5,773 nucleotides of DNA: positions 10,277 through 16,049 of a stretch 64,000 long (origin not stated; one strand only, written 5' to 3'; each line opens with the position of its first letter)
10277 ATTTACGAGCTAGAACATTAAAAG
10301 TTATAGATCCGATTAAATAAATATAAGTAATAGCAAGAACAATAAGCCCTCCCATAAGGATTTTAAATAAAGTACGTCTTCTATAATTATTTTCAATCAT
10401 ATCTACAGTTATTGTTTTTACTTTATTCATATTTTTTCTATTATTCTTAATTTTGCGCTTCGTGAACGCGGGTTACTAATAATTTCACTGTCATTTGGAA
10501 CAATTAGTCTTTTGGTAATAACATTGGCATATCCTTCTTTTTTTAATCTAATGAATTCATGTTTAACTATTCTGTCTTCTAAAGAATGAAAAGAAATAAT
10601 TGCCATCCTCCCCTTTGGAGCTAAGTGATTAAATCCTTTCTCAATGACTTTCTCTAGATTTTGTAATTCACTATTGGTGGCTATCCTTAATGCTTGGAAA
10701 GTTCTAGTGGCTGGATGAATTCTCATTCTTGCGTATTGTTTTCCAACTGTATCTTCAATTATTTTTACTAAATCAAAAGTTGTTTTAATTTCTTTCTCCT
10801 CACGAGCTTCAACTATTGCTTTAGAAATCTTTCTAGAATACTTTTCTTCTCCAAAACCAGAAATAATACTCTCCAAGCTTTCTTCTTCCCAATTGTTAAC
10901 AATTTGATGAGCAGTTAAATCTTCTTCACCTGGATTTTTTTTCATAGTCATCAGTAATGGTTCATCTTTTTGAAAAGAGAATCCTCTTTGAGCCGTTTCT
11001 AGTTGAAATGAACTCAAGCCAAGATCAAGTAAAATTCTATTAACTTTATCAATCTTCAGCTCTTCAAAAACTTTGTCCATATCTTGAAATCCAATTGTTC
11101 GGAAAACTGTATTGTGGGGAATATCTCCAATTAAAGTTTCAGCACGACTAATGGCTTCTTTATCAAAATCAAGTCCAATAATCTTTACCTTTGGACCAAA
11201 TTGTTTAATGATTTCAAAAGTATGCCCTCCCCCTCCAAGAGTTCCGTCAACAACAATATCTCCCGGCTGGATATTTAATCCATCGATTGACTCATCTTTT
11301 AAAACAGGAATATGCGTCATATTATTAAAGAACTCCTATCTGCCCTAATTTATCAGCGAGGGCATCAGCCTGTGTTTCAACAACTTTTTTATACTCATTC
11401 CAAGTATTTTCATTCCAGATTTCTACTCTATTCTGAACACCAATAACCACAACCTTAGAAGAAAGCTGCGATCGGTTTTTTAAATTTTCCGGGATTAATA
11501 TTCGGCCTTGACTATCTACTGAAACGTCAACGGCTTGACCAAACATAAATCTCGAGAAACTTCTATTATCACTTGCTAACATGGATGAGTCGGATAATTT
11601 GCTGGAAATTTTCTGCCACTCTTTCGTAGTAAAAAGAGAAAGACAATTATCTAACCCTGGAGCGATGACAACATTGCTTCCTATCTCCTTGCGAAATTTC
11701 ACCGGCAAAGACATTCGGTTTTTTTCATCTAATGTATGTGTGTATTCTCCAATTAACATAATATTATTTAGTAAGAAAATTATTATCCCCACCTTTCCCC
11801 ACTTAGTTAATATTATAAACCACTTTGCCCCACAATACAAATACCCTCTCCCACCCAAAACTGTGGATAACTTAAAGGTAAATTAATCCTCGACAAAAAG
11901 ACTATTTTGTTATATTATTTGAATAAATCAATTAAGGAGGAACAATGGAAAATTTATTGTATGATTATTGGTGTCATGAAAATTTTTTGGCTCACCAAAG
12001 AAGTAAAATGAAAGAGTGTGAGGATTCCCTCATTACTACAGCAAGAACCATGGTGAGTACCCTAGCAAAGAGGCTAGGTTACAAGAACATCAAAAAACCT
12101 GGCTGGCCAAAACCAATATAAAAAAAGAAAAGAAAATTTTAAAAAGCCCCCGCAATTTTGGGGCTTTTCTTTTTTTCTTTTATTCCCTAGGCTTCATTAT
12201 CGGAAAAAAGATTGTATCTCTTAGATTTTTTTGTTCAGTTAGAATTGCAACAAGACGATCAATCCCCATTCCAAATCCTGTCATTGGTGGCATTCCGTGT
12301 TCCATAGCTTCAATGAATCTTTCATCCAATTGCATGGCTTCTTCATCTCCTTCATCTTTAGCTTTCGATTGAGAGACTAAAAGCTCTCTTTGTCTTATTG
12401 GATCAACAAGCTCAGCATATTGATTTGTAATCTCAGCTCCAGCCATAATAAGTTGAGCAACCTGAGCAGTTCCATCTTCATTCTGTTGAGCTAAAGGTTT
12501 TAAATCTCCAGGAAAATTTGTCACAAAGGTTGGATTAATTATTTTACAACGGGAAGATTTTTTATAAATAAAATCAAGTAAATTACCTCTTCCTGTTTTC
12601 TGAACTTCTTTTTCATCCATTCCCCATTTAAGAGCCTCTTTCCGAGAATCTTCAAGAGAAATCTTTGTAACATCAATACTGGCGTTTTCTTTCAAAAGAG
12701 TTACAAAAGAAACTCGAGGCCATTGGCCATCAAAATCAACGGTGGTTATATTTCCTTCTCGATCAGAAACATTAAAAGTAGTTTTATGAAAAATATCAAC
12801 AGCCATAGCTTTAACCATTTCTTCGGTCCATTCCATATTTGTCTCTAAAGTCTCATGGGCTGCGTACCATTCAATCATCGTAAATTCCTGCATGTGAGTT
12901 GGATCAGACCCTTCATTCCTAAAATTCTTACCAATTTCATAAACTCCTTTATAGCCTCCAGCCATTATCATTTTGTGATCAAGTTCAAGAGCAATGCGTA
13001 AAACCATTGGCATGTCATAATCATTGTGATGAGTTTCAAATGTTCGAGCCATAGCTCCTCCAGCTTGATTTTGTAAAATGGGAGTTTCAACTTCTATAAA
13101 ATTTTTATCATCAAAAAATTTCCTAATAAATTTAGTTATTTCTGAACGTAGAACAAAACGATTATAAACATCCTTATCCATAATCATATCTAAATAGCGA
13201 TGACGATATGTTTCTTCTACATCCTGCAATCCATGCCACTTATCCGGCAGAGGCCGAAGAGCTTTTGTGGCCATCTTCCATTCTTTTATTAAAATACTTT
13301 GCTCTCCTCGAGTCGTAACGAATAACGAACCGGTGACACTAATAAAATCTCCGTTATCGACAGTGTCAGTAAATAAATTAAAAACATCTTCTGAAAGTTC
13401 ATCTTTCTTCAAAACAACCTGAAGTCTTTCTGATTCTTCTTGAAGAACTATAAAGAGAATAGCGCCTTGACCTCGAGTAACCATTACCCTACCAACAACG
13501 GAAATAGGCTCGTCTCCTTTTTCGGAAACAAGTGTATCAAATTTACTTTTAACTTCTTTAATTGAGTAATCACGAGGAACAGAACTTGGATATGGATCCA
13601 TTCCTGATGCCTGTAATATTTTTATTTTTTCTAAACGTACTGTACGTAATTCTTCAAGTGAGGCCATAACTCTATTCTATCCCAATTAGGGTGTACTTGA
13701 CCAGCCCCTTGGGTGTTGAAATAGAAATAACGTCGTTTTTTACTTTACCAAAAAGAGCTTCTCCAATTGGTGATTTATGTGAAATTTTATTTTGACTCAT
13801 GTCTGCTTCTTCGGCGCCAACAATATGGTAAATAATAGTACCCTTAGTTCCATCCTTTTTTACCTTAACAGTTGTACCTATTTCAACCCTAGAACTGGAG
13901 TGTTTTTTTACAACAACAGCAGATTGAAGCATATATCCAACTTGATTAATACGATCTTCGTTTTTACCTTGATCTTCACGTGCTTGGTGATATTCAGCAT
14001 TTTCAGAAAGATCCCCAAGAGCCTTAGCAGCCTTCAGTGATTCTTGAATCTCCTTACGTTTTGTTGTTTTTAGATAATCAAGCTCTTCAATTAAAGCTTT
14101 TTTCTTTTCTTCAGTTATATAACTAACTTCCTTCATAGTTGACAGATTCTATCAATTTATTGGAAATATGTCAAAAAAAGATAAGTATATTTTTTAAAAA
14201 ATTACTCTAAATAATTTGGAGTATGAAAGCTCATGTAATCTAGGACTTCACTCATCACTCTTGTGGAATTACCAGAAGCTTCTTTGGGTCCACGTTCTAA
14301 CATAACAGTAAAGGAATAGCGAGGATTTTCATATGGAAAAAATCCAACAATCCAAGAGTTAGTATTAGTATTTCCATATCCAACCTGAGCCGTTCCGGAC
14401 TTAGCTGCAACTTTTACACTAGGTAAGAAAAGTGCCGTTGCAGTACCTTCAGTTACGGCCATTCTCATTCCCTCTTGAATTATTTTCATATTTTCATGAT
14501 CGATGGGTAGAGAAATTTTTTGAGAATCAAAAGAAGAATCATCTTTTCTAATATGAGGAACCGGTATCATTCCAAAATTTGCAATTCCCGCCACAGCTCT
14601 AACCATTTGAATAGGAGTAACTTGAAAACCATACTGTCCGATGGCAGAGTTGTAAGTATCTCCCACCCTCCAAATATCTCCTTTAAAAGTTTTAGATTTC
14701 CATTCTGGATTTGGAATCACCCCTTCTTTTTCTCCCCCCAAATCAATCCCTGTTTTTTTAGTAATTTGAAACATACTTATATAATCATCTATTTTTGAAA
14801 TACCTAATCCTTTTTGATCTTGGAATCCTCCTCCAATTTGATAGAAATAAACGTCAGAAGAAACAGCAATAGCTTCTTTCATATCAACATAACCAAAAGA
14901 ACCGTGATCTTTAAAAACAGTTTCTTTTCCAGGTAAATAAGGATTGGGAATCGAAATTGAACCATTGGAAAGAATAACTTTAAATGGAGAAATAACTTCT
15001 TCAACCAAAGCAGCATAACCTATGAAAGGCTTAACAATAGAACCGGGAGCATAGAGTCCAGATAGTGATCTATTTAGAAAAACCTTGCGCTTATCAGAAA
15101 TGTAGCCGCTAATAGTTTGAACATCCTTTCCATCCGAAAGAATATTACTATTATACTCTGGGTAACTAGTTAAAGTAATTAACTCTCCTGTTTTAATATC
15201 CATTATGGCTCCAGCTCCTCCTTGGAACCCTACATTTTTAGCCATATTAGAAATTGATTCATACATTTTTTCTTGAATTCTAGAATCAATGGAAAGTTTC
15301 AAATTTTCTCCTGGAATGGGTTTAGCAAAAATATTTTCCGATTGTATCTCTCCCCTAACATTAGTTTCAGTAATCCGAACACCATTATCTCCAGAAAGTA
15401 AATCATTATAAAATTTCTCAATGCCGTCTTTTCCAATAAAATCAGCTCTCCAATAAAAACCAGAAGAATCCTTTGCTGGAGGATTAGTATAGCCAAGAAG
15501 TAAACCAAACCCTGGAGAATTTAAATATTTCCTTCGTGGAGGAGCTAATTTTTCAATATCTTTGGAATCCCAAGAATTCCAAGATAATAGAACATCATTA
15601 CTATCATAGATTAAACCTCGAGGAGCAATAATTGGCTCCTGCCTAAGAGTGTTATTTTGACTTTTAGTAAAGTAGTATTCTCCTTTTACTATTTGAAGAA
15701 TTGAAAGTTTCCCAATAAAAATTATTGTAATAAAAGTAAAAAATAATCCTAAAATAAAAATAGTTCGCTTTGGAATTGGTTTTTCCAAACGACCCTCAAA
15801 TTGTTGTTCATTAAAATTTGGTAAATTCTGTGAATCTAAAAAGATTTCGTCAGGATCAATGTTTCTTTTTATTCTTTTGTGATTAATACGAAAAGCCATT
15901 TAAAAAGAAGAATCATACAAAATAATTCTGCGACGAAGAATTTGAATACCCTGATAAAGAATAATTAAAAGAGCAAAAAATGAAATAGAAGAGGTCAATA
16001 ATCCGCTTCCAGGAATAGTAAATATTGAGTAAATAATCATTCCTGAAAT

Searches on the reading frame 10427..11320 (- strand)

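Call 53: search_protein_families(library=pfam, proteins=[window:10427-11320:-], max_evalue=0.0001)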
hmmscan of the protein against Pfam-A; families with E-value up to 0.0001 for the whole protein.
window:10427-11320:- (297 aa): 2 families
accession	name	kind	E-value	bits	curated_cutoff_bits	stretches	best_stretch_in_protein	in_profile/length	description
PF01795.25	Methyltransf_5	-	3e-94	316.4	27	1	2-297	3-309/309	MraW methylase family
PF13847.12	Methyltransf_31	-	3.3e-08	33.8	27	1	21-95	5-80/145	Methyltransferase domain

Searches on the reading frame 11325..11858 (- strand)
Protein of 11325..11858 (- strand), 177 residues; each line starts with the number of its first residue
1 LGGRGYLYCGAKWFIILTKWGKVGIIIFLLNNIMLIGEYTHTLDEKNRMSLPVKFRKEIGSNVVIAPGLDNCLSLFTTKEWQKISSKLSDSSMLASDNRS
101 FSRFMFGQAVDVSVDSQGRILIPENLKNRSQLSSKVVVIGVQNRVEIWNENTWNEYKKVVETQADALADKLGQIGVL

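Call 53: search_protein_families(library=pfam, proteins=[window:11325-11858:-], max_evalue=0.0001)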
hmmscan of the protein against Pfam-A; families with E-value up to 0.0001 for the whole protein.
window:11325-11858:- (177 aa): 1 family
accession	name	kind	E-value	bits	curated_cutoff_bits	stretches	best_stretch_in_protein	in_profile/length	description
PF02381.23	MraZ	-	4.1e-33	113.6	23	2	34-103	1-71/72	MraZ protein, putative antitoxin-like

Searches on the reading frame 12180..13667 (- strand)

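Call 53: search_protein_families(library=pfam, proteins=[window:12180-13667:-], max_evalue=0.0001)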
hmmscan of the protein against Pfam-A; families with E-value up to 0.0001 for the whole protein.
window:12180-13667:- (495 aa): 3 families
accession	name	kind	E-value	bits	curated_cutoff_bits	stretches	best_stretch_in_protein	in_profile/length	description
PF00152.25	tRNA-synt_2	-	2.4e-70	237.5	25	1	150-491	2-307/308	tRNA synthetases class II (D, K and N)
PF01336.31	tRNA_anti-codon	-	7.8e-11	42.2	27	1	55-131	1-73/75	OB-fold nucleic acid binding domain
PF01409.25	tRNA-synt_2d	-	5.2e-05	23.3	19.8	0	244-296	107-157/246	tRNA synthetases class II core domain (F)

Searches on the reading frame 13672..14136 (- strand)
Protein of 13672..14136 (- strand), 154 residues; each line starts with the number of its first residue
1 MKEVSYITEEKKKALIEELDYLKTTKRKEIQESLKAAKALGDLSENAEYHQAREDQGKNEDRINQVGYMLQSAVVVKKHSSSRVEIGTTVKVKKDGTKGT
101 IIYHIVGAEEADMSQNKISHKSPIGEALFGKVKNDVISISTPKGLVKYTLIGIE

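Call 53: search_protein_families(library=pfam, proteins=[window:13672-14136:-], max_evalue=0.0001)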
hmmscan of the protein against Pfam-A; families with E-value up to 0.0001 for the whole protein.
window:13672-14136:- (154 aa): 2 families
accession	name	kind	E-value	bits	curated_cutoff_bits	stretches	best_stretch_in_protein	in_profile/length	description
PF03449.20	GreA_GreB_N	-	3.5e-23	82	24.5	1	6-75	2-71/71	Transcription elongation factor, N-terminal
PF01272.25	GreA_GreB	-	7.4e-21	74.4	26.9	1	81-154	3-76/77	Transcription elongation factor, GreA/GreB, C-term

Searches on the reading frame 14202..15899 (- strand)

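Call 53: search_protein_families(library=pfam, proteins=[window:14202-15899:-], max_evalue=0.0001)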
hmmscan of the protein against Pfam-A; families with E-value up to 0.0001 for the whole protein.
window:14202-15899:- (565 aa): 2 families
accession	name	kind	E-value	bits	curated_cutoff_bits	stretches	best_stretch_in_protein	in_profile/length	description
PF00905.27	Transpeptidase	-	2.4e-49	168.6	22.1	1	230-553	3-298/299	Penicillin binding protein transpeptidase domain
PF03717.20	PBP_dimer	-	1.3e-13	52.2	24.4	1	119-188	104-178/180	Penicillin-binding Protein dimerisation domain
